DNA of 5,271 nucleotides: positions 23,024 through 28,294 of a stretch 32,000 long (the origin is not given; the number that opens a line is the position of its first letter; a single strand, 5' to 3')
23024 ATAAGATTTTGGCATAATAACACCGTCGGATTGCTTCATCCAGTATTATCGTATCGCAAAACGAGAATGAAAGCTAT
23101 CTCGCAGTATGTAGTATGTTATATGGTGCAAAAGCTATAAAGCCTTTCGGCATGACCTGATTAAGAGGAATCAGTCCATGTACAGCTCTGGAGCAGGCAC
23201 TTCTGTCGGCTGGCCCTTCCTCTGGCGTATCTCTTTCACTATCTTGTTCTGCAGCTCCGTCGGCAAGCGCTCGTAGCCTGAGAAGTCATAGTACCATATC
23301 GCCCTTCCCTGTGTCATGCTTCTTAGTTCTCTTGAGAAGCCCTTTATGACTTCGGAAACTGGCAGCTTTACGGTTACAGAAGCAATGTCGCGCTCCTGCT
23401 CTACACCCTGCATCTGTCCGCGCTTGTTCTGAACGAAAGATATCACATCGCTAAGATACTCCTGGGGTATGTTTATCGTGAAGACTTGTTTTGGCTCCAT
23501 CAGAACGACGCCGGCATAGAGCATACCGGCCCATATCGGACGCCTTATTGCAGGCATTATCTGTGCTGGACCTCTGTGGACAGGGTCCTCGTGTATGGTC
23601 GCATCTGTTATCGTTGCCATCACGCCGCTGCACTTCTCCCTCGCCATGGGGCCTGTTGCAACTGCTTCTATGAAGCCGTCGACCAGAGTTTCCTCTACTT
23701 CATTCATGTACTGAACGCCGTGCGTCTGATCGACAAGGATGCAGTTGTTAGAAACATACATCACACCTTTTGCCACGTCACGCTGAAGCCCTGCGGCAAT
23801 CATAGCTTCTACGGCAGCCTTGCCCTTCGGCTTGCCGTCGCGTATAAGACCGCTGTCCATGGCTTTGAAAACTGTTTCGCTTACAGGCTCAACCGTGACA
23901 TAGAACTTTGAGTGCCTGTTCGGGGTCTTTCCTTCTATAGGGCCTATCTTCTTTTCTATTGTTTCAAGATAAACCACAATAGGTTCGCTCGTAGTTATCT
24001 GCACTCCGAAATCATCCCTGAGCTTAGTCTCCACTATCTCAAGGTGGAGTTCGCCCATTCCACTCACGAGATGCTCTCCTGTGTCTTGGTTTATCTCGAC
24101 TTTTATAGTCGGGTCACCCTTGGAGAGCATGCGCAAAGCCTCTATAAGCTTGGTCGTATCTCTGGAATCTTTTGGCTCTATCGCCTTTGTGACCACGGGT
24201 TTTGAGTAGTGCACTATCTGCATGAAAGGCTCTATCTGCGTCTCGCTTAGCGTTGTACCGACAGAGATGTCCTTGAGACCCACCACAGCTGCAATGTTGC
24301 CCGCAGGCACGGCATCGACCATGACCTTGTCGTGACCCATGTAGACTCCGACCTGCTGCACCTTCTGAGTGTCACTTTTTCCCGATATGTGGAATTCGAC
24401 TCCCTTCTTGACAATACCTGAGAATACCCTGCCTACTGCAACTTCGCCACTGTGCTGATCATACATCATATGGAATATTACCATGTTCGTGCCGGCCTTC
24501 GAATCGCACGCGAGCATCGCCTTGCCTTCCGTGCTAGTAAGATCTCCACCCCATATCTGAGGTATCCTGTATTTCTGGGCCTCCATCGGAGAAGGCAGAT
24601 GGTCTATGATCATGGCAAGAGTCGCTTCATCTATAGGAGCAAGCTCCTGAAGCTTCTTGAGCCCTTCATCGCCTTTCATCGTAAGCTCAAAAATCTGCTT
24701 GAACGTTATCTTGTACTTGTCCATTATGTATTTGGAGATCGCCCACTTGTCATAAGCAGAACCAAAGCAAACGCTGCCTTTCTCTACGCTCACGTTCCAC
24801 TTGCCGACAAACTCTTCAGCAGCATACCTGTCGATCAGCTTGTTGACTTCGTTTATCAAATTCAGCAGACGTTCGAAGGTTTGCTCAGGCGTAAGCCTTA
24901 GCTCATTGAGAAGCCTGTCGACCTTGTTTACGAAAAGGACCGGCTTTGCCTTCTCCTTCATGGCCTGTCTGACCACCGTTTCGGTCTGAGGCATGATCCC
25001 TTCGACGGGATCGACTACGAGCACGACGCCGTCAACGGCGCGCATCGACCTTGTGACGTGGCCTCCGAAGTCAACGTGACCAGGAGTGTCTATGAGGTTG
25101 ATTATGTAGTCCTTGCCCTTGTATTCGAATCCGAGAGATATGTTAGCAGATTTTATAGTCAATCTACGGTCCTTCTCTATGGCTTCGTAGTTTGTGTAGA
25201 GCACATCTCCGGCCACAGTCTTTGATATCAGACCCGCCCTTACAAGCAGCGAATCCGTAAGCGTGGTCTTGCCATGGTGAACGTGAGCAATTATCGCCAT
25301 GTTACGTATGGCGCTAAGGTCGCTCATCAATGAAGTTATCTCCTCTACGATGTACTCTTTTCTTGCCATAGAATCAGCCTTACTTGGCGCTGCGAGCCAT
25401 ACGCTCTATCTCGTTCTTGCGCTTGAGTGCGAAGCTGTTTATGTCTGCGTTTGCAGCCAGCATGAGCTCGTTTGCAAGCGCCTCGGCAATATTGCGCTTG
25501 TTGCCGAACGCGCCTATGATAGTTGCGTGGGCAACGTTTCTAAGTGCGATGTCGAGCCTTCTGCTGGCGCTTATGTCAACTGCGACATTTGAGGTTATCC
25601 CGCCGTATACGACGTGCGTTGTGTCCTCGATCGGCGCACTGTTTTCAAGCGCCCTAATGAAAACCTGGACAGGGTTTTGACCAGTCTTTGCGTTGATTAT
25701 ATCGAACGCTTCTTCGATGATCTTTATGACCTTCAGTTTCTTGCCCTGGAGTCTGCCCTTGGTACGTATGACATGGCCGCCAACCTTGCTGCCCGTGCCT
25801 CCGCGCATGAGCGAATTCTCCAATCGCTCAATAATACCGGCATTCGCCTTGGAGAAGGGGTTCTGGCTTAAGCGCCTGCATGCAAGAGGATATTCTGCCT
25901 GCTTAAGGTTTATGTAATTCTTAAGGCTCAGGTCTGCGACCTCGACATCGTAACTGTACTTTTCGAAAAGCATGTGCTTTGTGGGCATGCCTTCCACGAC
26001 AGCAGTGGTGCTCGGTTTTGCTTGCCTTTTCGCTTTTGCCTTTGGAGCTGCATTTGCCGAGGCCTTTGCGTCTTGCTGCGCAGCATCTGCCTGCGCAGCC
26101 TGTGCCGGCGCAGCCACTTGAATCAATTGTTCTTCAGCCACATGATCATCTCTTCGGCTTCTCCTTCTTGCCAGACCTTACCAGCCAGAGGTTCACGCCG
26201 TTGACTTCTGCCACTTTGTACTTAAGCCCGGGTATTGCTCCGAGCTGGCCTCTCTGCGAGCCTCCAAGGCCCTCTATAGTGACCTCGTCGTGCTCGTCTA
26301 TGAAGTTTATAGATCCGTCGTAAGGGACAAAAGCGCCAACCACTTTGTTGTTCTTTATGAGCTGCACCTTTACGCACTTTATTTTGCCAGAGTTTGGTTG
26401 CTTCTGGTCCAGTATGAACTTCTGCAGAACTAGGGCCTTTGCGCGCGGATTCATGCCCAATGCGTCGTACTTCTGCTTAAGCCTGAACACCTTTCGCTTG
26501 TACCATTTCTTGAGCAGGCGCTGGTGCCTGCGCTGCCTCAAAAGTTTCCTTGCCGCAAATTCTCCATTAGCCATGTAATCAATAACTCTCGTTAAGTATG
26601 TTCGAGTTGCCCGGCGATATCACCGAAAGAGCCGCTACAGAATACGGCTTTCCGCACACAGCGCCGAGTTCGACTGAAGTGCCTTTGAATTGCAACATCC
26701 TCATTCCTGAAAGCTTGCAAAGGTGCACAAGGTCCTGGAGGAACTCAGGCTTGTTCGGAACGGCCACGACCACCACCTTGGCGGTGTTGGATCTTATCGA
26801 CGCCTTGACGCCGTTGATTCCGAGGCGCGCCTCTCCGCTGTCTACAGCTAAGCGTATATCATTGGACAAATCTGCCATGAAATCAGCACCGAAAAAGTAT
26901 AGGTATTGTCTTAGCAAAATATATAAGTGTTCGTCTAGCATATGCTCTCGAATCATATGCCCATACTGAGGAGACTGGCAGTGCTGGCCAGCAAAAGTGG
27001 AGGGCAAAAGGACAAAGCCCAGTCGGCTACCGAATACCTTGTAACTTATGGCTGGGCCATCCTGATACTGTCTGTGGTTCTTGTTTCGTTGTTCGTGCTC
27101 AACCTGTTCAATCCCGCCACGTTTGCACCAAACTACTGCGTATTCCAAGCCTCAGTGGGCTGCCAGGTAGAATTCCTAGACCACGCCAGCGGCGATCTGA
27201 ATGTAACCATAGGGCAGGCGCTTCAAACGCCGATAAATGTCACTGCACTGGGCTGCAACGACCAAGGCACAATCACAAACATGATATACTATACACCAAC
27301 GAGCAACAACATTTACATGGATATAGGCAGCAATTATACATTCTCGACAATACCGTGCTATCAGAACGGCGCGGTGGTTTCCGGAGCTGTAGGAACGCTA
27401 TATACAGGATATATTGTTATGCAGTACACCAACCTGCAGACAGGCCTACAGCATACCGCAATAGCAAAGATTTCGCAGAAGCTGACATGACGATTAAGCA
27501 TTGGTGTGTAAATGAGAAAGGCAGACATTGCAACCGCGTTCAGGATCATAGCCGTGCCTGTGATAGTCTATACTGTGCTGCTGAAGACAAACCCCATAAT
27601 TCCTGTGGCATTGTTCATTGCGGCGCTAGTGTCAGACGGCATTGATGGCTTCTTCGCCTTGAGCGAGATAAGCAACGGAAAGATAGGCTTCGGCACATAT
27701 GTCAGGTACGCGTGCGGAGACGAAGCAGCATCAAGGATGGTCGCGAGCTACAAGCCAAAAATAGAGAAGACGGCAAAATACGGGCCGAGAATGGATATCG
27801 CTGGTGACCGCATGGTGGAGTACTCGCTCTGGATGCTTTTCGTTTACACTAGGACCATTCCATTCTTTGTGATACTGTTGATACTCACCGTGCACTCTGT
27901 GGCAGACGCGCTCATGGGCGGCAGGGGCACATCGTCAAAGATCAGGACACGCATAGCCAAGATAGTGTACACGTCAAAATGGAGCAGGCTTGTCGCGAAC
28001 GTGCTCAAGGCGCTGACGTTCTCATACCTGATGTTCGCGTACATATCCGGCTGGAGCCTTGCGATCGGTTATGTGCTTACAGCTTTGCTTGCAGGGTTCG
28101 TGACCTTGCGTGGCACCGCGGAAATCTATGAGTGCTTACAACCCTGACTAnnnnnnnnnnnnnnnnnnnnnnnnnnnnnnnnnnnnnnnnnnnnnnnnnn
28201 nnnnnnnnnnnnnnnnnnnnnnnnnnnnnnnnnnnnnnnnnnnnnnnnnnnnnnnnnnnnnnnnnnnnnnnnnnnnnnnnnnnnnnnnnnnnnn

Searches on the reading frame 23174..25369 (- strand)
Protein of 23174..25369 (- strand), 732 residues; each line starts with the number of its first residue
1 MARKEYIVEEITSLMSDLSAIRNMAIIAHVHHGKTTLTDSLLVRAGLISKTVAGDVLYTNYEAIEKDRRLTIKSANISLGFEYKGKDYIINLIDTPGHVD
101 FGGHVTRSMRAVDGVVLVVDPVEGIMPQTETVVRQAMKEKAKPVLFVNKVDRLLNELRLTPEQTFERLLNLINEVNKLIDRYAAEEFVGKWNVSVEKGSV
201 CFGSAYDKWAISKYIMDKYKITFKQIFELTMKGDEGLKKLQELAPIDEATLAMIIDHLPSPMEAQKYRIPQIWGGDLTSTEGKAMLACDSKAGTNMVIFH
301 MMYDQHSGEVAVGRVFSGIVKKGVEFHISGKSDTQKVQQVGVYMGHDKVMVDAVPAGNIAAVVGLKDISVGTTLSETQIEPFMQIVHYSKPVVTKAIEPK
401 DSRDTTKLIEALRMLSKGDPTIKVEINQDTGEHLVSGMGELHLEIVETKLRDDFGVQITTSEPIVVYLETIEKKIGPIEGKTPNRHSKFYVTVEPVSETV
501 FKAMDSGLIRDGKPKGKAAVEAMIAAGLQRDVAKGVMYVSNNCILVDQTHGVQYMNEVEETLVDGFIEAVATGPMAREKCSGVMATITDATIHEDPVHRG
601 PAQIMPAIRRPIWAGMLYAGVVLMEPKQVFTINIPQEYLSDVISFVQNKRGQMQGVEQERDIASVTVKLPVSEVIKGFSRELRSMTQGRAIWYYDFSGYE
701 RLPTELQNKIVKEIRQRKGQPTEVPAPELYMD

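Call 33: search_protein_families(library=pfam, proteins=[window:23174-25369:-], max_evalue=0.001)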
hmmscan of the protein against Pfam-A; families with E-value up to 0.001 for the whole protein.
window:23174-25369:- (732 aa): 7 families
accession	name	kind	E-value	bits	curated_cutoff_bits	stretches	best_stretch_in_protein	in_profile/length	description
PF00009.33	GTP_EFTU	-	9.9e-49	165.9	26.5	1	21-225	3-177/188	Elongation factor Tu GTP binding domain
PF14492.12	EFG_III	-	6.5e-25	87.4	27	1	389-461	2-74/75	Elongation Factor G, domain III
PF00679.30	EFG_C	-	5.5e-24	84.5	27.9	1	622-709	1-88/89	Elongation factor G C-terminus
PF03764.24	EFG_IV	-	3.7e-18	65.9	24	1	517-619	15-120/121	Elongation factor G, domain IV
PF03144.31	GTP_EFTU_D2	-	3.5e-12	47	30.3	1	308-374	1-72/73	Elongation factor Tu domain 2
PF22042.2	EF-G_D2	-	5.2e-11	43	27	1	296-376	4-83/84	Elongation factor G domain 2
PF01926.29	MMR_HSR1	-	6.3e-06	26.7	21.9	1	25-149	3-113/113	50S ribosome-binding GTPase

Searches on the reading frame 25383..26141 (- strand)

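Call 33: search_protein_families(library=pfam, proteins=[window:25383-26141:-], max_evalue=0.001)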
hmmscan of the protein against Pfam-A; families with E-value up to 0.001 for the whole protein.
window:25383-26141:- (253 aa): 1 family
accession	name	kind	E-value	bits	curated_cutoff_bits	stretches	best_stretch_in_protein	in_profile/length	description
PF00177.27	Ribosomal_S7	-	7.9e-35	120.1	24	1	94-253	14-148/148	Ribosomal protein S7p/S5e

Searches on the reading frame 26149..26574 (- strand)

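Call 33: search_protein_families(library=pfam, proteins=[window:26149-26574:-], max_evalue=0.001)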
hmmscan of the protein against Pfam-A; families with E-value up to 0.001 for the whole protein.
window:26149-26574:- (142 aa): 1 family
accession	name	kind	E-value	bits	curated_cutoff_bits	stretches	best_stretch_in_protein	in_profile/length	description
PF00164.32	Ribosom_S12_S23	-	5.7e-31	106.9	22.3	1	33-142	2-110/110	Ribosomal protein S12/S23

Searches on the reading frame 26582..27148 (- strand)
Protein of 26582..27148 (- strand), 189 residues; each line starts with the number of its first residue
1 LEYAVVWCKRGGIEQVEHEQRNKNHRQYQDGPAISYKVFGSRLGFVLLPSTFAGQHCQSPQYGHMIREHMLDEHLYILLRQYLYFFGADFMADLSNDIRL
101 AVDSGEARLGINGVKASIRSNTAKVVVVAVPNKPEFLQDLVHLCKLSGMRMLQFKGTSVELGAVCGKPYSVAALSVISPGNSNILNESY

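Call 33: search_protein_families(library=pfam, proteins=[window:26582-27148:-], max_evalue=0.001)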
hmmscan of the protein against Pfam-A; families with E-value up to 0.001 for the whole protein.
window:26582-27148:- (189 aa): 1 family
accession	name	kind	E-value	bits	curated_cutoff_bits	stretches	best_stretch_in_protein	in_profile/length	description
PF01248.31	Ribosomal_L7Ae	-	5.2e-11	42.5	22.1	1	94-185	3-94/95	Ribosomal protein L7Ae/L30e/S12e/Gadd45 family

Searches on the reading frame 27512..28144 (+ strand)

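Call 33: search_protein_families(library=pfam, proteins=[window:27512-28144:+], max_evalue=0.001)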
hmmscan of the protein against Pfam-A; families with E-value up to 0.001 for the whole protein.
window:27512-28144:+ (211 aa): 1 family
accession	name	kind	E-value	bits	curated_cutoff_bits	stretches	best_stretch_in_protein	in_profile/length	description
PF01066.26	CDP-OH_P_transf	-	1.6e-05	25.8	22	1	4-49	4-49/152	CDP-alcohol phosphatidyltransferase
